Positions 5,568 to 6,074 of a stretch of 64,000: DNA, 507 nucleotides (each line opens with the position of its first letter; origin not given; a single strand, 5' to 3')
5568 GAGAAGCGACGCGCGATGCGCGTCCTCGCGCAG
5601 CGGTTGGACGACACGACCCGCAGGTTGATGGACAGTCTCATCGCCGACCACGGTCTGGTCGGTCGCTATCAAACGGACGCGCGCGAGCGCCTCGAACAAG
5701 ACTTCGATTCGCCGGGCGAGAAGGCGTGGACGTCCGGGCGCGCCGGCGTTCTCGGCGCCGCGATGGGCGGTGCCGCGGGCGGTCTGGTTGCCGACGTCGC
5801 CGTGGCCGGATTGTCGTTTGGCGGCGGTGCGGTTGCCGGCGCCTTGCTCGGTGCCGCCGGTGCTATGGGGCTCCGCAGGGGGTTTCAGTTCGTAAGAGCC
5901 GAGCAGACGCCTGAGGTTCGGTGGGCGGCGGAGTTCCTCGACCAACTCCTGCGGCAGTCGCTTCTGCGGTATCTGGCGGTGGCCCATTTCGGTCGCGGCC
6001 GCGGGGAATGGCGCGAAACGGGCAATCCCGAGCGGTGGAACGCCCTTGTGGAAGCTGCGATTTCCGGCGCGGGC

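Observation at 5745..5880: Glycine-zipper-like hydrophobic segment in an otherwise soluble GTPase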

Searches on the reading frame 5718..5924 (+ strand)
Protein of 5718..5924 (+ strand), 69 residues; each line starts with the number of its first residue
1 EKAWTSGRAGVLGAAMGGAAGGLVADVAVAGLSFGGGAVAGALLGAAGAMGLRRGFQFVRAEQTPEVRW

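Call 38: search_protein_families(library=pfam, proteins=[window:5718-5924:+], max_evalue=10)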
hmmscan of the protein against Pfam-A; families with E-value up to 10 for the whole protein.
seq(69 aa): 1 family
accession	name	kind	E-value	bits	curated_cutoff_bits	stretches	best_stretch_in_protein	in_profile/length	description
PF11981.13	DUF3482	-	0.0016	18.3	29.2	1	11-51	151-191/293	Domain of unknown function (DUF3482)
